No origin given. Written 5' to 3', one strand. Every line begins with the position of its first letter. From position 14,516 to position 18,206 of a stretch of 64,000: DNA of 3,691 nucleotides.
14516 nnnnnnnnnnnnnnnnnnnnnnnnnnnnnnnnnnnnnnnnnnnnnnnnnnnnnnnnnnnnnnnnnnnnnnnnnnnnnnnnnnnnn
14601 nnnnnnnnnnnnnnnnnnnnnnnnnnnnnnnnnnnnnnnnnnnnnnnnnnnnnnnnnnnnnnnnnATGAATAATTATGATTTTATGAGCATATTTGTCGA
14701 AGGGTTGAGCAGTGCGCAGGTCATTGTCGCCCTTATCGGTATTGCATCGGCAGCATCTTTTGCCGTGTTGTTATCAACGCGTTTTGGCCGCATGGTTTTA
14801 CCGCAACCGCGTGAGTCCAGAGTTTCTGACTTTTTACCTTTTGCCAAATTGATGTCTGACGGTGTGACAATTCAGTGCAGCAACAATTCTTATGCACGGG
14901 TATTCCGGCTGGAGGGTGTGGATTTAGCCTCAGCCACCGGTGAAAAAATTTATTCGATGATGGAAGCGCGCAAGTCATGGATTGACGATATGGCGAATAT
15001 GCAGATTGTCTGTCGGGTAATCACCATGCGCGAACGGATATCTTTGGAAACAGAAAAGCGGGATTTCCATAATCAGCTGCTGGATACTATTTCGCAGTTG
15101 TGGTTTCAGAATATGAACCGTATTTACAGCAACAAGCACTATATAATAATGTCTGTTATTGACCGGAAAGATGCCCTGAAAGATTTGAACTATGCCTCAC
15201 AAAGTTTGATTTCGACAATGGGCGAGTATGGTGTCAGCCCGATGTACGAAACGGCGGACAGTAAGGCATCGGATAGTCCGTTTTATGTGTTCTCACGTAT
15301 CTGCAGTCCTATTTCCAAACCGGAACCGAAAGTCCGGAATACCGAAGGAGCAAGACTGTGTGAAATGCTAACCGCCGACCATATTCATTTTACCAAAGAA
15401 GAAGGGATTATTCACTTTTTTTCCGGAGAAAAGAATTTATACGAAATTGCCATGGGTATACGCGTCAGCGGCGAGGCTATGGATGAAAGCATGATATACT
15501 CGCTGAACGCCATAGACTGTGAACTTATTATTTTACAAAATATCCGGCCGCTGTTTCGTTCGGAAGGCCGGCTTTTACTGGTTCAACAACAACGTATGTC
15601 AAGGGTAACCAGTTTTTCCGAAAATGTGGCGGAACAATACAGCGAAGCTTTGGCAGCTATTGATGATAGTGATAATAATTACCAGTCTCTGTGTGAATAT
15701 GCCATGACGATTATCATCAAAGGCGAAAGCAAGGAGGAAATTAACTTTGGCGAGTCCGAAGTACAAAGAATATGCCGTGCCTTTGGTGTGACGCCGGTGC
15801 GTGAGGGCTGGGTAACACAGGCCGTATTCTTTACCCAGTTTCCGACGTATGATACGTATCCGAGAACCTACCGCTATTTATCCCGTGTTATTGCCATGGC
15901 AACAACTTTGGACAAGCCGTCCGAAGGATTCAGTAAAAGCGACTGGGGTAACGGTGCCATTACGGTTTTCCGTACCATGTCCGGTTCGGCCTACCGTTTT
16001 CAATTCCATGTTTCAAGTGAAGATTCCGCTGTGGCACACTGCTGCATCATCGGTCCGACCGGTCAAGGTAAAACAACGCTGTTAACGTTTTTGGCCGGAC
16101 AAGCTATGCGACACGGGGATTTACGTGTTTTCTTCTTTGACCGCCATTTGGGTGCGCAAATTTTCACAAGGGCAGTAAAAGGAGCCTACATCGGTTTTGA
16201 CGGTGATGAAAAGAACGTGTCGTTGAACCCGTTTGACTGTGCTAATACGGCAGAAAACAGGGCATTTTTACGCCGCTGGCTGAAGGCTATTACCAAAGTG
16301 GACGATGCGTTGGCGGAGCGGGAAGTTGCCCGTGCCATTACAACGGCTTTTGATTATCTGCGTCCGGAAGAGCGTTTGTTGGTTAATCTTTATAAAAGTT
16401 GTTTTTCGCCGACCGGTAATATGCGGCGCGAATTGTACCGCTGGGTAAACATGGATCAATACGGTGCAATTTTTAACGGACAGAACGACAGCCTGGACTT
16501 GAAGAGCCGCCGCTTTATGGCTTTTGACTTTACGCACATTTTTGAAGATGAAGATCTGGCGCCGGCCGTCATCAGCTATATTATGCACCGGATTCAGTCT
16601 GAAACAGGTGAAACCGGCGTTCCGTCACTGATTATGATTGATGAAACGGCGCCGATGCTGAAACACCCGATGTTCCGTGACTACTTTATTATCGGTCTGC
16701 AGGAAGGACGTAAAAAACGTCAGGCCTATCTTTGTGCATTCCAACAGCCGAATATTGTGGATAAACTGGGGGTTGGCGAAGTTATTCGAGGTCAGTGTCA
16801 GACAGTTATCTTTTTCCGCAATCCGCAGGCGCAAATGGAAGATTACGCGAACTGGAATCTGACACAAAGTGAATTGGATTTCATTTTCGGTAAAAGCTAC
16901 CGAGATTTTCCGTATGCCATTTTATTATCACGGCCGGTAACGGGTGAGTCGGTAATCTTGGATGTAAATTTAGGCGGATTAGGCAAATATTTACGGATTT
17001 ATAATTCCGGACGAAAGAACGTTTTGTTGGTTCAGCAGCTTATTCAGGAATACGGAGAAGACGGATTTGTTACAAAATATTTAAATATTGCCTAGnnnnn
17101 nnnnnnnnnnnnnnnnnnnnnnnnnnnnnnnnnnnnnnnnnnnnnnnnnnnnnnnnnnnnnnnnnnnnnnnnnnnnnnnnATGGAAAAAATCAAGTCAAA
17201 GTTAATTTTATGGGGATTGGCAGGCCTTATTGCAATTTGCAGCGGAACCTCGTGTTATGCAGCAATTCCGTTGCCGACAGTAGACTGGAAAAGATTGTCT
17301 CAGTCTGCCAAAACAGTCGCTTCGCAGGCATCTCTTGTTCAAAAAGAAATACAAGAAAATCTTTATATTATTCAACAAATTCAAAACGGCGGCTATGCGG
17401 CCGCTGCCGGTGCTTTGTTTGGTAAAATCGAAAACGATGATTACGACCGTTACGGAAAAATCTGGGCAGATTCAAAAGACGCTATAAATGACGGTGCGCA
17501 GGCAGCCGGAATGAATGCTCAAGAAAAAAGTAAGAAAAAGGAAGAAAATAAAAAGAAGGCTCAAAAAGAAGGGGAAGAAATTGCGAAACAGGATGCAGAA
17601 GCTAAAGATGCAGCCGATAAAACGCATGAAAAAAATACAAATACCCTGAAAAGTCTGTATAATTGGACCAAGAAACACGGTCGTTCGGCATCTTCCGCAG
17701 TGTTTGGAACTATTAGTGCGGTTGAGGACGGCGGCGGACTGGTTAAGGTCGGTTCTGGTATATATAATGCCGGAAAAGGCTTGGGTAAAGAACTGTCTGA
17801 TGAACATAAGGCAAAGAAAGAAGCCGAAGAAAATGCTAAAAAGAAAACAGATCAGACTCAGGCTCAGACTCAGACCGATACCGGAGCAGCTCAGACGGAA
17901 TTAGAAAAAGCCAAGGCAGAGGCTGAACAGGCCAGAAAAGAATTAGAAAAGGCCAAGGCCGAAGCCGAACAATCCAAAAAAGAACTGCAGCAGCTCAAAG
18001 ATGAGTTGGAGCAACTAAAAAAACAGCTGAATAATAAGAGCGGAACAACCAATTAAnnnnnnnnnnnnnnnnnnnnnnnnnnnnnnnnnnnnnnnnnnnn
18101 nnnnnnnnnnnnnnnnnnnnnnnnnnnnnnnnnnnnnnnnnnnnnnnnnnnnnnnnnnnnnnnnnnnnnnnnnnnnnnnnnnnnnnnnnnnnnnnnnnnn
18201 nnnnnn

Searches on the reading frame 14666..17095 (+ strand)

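Call 10: search_protein_families(library=pfam, proteins=[window:14666-17095:+], max_evalue=0.001)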
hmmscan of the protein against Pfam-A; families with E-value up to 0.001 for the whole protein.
window:14666-17095:+ (809 aa): 3 families
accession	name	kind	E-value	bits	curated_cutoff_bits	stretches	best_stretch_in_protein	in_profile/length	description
PF03135.19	CagE_TrbE_VirB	-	6.4e-16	59.4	21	1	222-396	30-199/204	CagE, TrbE, VirB family, component of type IV transporter system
PF19044.6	P-loop_TraG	-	7.3e-06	25.3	25.8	0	460-562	33-137/413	TraG P-loop domain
PF25199.1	nSTAND_NTPase5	-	0.00038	20.8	34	0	450-494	35-79/145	Novel STAND NTPase 5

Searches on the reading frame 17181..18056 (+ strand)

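Call 10: search_protein_families(library=pfam, proteins=[window:17181-18056:+], max_evalue=0.001)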
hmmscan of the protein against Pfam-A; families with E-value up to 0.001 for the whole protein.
window:17181-18056:+ (291 aa): 0 families

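Call 37: search_protein_families(library=ncbifam, proteins=[window:17181-18056:+], max_evalue=0.1)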
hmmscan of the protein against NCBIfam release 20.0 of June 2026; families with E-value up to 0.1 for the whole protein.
window:17181-18056:+ (291 aa): 5 families
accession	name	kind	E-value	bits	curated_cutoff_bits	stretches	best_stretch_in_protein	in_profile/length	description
NF038350.1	taxis_HmpF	equivalog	0.00022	19.7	200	1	201-287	202-287/553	pilus motility taxis protein HmpF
TIGR02168.1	SMC_prok_B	equivalog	0.0013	16.5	567.35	1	40-289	252-506/1181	chromosome segregation protein SMC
TIGR04320.1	Surf_Exclu_PgrA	domain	0.013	14.9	70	1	214-286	277-355/360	SEC10/PgrA surface exclusion domain-containing protein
NF046048.1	NlpC_P60_DIP1281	equivalog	0.014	14.3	517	1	237-287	66-116/587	DIP1281 family NlpC/P60 protein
NF006360.0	PRK08581.1-2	equivalog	0.064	11.6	605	1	98-281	57-243/709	amidase domain-containing protein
